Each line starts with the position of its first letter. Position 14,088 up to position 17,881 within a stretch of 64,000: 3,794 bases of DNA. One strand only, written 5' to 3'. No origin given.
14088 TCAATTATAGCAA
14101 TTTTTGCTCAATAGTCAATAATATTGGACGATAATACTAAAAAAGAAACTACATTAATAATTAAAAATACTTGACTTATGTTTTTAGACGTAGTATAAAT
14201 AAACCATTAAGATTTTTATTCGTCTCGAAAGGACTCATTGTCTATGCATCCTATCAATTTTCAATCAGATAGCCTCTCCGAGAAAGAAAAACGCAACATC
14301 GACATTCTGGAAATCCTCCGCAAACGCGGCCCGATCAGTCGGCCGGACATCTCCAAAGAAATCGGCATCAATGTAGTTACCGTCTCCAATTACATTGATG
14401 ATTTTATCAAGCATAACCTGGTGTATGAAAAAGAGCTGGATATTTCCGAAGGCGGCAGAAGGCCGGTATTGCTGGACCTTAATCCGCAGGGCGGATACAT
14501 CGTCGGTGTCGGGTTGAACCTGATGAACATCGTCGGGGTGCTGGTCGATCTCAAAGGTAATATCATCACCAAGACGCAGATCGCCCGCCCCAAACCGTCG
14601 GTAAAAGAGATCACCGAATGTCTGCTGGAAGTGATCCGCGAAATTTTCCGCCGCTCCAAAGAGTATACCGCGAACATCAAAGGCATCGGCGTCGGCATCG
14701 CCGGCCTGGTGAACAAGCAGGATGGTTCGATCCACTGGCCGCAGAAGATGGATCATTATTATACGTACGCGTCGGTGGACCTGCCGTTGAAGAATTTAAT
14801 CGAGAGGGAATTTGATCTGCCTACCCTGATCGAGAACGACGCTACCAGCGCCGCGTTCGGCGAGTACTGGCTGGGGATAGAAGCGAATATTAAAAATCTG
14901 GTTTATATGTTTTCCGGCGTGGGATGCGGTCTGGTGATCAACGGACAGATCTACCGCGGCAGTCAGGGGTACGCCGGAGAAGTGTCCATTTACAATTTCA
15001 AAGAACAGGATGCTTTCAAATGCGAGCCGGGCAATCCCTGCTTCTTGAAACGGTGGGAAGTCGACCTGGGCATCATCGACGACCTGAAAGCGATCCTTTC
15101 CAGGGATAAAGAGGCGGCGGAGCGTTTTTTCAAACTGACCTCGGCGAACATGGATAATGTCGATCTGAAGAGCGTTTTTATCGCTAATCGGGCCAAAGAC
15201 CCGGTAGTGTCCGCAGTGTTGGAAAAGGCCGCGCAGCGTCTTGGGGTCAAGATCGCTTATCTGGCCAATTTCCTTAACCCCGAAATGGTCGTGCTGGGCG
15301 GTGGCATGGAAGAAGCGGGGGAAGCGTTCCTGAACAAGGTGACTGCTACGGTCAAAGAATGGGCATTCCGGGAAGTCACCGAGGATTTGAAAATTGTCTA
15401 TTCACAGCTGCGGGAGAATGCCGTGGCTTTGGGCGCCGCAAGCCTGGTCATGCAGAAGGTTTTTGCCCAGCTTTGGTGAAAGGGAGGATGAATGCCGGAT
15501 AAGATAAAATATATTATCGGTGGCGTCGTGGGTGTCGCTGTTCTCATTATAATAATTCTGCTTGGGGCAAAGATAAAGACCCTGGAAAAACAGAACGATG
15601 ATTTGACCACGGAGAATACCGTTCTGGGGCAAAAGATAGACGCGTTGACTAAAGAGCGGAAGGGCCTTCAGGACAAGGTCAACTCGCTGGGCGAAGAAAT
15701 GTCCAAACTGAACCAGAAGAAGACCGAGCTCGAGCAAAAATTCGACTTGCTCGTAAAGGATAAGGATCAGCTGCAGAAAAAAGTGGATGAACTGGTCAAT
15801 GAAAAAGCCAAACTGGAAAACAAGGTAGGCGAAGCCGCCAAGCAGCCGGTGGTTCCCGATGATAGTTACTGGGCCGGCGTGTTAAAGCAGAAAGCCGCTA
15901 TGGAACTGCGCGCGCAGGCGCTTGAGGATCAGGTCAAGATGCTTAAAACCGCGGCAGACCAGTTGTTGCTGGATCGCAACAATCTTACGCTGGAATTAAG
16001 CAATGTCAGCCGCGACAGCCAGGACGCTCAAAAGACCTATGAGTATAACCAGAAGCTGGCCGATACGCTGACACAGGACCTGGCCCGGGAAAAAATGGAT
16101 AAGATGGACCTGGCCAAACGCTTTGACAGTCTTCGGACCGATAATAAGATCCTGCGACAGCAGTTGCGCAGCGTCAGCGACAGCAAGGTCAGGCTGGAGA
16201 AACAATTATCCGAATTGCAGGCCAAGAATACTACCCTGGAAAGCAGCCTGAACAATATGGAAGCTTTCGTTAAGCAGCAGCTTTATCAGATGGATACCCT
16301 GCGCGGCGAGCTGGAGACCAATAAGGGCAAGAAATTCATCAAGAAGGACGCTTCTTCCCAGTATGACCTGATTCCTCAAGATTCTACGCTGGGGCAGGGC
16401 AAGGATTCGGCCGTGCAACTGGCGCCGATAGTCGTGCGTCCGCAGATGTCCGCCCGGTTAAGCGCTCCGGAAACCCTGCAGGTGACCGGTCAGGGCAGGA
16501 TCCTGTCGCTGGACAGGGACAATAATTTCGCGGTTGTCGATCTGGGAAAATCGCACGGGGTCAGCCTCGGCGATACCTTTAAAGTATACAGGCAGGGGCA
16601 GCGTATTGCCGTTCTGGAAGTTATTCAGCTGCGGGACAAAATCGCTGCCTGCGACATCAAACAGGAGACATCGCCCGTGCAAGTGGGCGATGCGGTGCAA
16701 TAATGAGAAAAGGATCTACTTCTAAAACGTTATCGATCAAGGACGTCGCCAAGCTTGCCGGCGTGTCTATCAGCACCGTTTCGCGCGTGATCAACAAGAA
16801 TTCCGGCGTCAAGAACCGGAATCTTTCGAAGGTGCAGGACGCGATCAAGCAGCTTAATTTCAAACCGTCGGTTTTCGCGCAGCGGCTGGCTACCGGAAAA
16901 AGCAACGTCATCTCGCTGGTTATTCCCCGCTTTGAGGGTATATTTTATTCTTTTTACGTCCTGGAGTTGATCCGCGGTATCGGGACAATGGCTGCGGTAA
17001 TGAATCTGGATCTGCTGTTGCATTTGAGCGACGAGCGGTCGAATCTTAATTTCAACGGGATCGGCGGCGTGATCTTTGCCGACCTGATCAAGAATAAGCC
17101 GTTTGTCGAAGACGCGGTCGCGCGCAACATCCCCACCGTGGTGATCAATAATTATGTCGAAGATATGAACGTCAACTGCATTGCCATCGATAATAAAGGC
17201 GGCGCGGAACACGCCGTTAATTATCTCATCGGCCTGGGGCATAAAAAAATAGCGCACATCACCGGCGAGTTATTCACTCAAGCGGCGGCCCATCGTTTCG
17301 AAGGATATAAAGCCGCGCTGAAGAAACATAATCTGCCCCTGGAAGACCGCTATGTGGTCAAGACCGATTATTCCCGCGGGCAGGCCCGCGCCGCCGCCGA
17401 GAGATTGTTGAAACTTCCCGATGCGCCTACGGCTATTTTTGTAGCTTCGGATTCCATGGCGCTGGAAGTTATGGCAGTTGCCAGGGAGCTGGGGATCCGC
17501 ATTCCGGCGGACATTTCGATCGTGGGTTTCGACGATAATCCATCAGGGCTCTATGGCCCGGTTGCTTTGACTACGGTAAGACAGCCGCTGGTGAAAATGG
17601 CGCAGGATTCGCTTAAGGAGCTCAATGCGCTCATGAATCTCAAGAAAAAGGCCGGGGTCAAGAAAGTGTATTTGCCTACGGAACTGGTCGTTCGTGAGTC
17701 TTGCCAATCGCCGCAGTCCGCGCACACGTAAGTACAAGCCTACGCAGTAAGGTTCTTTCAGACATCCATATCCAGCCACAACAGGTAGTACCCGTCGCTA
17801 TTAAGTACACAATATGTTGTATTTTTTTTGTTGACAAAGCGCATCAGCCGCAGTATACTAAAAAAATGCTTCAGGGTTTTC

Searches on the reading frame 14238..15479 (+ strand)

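Call 30: search_protein_families(library=pfam, proteins=[window:14238-15479:+], max_evalue=0.00001)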
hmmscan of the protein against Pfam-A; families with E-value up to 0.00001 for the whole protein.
window:14238-15479:+ (413 aa): 1 family
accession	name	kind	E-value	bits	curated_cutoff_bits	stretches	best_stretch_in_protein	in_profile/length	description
PF00480.26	ROK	-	1.4e-43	150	22.9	1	96-406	9-293/294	ROK family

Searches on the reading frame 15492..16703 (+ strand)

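Call 30: search_protein_families(library=pfam, proteins=[window:15492-16703:+], max_evalue=0.00001)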
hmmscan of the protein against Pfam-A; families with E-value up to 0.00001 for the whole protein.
window:15492-16703:+ (403 aa): 1 family
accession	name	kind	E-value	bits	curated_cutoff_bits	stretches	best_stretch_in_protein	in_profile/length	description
PF16471.10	JIP_LZII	-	9.4e-06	26.2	30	0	204-243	28-67/71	JNK-interacting protein leucine zipper II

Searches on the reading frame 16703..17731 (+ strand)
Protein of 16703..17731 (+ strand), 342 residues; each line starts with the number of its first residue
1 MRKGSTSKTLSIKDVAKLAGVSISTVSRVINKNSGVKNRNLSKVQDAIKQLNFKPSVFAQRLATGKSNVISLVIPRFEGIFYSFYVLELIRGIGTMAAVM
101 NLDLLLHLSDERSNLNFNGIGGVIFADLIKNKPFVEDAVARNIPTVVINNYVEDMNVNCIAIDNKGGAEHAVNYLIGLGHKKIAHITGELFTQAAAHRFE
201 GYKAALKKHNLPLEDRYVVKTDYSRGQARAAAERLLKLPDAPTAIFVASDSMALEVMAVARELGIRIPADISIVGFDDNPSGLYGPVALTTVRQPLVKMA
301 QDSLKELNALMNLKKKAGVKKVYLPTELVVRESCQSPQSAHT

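Call 30: search_protein_families(library=pfam, proteins=[window:16703-17731:+], max_evalue=0.00001)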
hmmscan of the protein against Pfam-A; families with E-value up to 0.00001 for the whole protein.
window:16703-17731:+ (342 aa): 4 families
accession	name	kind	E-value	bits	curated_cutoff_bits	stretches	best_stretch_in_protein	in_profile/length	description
PF13377.12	Peripla_BP_3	-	1.8e-35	122.9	26.5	1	172-334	1-167/167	Periplasmic binding protein-like domain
PF00532.27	Peripla_BP_1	-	6.2e-17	62.4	22.2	1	115-278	53-225/281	Periplasmic binding proteins and sugar binding domain of LacI family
PF00356.27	LacI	-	6.7e-17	61.5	27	1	11-56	1-46/46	Bacterial regulatory proteins, lacI family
PF13407.12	Peripla_BP_4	-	2.5e-14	53.9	35.1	1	132-283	70-223/258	Periplasmic binding protein domain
